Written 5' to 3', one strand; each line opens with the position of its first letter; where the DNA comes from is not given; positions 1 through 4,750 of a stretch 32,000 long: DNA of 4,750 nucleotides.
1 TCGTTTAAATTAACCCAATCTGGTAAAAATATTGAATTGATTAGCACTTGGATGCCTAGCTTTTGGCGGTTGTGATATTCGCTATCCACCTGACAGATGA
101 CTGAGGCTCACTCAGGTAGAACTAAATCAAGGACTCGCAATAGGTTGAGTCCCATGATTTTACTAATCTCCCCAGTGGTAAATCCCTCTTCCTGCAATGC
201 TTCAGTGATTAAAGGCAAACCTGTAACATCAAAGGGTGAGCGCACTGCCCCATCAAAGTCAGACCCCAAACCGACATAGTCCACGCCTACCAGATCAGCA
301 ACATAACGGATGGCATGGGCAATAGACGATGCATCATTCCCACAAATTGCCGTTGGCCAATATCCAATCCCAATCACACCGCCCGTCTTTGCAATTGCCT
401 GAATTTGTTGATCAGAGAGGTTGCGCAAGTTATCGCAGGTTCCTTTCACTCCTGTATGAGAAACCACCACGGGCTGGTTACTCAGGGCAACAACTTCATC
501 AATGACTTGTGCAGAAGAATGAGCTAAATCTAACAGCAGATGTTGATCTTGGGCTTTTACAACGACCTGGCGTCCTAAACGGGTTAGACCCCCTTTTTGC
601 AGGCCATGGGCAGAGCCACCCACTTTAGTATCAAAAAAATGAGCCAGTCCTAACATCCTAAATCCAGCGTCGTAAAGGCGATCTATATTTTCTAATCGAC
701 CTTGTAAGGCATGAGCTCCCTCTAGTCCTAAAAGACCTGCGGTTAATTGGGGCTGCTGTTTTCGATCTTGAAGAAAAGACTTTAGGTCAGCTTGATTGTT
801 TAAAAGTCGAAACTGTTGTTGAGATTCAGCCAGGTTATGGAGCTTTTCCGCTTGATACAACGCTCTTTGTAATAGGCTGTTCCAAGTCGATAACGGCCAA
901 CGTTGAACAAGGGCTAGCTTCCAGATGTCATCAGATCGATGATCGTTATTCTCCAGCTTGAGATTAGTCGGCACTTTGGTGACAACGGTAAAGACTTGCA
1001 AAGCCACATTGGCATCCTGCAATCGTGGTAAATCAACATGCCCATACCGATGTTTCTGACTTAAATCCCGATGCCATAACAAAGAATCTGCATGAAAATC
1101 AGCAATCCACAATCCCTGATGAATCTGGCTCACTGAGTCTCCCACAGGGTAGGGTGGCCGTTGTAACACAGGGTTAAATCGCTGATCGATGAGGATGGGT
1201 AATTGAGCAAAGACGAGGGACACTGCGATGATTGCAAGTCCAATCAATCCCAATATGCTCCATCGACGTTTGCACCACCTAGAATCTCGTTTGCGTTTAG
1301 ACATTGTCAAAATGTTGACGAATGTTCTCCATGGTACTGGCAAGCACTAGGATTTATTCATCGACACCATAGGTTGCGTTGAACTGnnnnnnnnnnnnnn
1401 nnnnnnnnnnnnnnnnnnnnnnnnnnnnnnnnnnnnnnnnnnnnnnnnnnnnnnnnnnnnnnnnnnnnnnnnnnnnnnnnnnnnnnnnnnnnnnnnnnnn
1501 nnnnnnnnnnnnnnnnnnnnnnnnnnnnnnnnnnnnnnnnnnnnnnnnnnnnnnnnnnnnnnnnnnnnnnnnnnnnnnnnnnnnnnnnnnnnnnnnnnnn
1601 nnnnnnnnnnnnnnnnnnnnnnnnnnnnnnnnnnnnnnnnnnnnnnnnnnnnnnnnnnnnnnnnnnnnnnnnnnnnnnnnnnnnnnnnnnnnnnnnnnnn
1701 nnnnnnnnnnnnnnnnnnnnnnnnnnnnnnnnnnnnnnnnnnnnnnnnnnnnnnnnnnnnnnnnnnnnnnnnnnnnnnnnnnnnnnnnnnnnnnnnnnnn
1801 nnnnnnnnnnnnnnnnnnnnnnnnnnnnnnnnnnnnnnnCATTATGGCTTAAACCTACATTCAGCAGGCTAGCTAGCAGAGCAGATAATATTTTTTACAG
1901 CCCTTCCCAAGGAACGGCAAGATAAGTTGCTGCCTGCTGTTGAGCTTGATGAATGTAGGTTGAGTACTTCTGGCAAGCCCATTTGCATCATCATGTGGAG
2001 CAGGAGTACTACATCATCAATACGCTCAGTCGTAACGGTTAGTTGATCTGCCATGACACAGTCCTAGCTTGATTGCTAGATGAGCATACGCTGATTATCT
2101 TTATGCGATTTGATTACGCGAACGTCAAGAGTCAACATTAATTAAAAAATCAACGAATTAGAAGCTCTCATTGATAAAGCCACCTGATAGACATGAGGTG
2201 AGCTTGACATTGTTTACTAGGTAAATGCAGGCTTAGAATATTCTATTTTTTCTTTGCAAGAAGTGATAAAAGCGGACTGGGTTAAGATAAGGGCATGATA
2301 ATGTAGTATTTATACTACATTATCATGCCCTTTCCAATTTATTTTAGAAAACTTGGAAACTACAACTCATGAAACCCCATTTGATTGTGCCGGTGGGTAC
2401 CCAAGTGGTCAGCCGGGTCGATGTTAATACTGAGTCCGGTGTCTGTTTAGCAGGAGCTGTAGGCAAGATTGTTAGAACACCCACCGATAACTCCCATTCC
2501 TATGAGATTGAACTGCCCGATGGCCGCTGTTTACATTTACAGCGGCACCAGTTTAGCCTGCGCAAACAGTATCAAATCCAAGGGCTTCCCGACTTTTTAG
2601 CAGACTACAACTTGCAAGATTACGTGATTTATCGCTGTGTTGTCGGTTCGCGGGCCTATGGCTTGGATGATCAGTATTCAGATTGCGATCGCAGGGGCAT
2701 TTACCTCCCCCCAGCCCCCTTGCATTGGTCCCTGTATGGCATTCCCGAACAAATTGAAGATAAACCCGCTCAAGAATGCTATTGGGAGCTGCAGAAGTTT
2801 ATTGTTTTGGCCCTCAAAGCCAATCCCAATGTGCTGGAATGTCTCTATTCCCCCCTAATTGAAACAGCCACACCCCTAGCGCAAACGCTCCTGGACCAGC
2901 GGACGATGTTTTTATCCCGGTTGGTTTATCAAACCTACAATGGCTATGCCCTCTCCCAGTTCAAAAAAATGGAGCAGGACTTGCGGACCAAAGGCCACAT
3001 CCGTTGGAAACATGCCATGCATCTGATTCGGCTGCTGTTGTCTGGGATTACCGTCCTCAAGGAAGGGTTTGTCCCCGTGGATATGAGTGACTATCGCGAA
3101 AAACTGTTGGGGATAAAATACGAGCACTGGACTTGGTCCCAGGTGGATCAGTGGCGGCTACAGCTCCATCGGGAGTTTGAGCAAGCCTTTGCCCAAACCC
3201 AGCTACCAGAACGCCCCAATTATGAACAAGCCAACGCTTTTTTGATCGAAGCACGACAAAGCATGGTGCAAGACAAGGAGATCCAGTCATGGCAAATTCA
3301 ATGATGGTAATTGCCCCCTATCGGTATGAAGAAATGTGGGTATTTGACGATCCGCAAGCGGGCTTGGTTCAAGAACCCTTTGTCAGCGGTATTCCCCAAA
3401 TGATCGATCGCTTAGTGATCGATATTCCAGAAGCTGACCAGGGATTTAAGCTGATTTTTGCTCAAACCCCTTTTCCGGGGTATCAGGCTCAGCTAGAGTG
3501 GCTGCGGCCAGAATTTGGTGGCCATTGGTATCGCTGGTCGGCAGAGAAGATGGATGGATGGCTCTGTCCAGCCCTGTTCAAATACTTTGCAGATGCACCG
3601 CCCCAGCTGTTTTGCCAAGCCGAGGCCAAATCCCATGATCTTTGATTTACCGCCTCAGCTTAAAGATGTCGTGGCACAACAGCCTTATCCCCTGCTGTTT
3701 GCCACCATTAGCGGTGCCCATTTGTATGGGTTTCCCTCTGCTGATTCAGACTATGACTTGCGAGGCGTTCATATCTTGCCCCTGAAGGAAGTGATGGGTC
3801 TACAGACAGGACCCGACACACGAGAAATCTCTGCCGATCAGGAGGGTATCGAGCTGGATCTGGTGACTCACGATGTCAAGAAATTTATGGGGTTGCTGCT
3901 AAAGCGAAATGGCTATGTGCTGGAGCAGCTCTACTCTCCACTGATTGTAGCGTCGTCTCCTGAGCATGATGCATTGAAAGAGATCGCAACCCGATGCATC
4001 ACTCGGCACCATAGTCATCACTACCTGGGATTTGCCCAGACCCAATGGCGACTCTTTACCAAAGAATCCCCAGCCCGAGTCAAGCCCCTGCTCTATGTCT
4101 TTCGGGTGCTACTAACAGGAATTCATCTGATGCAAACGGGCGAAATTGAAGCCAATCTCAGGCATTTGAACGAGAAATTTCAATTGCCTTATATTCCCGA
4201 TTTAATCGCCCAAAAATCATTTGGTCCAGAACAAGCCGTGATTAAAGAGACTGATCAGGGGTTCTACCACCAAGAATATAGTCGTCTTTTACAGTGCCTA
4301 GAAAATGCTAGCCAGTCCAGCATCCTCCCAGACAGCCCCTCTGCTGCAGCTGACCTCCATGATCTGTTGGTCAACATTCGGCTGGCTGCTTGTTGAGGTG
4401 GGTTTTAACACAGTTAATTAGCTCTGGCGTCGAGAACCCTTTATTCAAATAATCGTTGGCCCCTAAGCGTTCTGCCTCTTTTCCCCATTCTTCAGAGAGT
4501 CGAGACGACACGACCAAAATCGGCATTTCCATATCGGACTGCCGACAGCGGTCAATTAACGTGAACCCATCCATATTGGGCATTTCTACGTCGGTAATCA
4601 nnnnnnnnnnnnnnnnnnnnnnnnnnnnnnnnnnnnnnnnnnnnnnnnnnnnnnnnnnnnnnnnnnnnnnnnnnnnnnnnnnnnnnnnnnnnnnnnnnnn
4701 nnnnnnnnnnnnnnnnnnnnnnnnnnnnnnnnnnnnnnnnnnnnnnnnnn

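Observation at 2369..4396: Translationally coupled three-gene cassette: two paralogous pol-beta nucleotidyltransferases flanking a small unknown protein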

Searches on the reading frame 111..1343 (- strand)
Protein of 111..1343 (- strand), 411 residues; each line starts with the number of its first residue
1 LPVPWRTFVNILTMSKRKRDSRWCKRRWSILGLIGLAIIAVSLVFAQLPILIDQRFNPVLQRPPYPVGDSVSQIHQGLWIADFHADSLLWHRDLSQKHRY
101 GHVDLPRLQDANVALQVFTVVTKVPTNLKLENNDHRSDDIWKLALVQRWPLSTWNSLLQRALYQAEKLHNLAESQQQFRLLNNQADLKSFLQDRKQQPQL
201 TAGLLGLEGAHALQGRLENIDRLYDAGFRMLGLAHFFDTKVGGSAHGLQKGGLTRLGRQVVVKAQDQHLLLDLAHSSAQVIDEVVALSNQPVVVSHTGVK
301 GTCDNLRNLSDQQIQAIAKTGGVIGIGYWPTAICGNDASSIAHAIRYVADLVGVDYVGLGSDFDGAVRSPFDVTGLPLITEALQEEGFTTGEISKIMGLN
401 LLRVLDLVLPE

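Call 63: search_protein_families(library=pfam, proteins=[window:111-1343:-], max_evalue=0.001)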
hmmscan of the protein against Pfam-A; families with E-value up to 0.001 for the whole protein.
window:111-1343:- (411 aa): 1 family
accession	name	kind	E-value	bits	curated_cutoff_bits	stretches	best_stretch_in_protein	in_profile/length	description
PF01244.27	Peptidase_M19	-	2.2e-67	227.9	26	1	75-406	3-318/319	Membrane dipeptidase (Peptidase family M19)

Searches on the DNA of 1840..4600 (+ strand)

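Call 55: search_rna_families(source=window, start=1900, end=4600, threshold=evalue, max_evalue=1)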
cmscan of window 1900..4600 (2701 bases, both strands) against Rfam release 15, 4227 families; matches with E-value up to 1: 5.
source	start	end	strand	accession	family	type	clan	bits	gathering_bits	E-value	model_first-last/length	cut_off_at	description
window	2289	2354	+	RF02591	Spy1786666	Gene; sRNA;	-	27.4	64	0.023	1-87/87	no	S. pyogenes small RNA 1786666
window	2286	2335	-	RF04134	MIR7504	Gene; miRNA;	-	26.7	83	0.081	1-124/124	no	MIR7504 microRNA precursor family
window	2278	2341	+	RF03512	mir-3479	Gene; miRNA;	-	25.2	79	0.045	1-74/74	no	mir-3479 microRNA precursor family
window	2275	2352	+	RF03423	mir-962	Gene; miRNA;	-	25.2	70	0.046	1-92/92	no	mir-962 microRNA precursor family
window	2292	2329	-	RF00385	IBV_D-RNA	Cis-reg;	-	18.9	35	0.61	1-42/42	no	Infectious bronchitis virus D-RNA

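Call 89: search_dna_similar(query=window:1840-2300:+, collection=plasmids, mode=distant, max_rows=8)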
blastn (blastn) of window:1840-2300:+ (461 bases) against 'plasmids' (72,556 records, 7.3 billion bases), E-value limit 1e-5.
Records with a match: 2; places in all: 2; records where one place covers at least 80% of the query: 0.
Best place of each record, by identity: >=99% 1; 80-90% 1.
By first word of the organism name: Acaryochloris 1; Nostoc 1.
By predicted mobility (MOB-suite, as given by PLSDB): conjugative 1; non-mobilizable 1.
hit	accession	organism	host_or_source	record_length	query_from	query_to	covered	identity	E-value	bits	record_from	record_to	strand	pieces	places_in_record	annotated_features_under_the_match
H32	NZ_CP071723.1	Acaryochloris sp. 'Moss Beach'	culture,intertidal zone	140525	15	113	21%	100.0%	2e-42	179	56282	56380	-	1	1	none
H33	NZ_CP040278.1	Nostoc sp. C052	Blasia pusilla,pure culture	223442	10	61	11%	84.6%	5e-6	59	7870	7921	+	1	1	IS1634 family transposase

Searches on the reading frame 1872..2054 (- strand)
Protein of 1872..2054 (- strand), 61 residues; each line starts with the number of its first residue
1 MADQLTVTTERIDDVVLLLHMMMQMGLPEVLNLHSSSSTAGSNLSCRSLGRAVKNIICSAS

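Call 63: search_protein_families(library=pfam, proteins=[window:1872-2054:-], max_evalue=0.001)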
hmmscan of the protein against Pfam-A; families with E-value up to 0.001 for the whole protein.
window:1872-2054:- (61 aa): 0 families

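Call 88: search_protein_families(library=pfam, proteins=[window:1872-2054:-], max_evalue=10)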
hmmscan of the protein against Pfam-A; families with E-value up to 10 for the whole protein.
window:1872-2054:- (61 aa): 0 families

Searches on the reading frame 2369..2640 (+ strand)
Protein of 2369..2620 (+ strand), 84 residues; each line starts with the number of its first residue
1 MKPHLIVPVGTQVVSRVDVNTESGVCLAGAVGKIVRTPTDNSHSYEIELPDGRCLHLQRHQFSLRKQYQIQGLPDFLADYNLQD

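Call 26: search_protein_families(library=pfam, proteins=[window:2369-2640:+], max_evalue=0.01)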
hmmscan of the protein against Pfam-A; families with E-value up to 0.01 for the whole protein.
window:2369-2640:+ (90 aa): 0 families

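Call 88: search_protein_families(library=pfam, proteins=[window:2369-2620:+], max_evalue=10)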
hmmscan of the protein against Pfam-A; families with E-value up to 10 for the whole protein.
window:2369-2620:+ (84 aa): 1 family
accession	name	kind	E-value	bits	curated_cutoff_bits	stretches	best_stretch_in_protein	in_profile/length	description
PF08109.16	Antimicrobial14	-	0.18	12.3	22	1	70-80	6-16/31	Lactocin 705 family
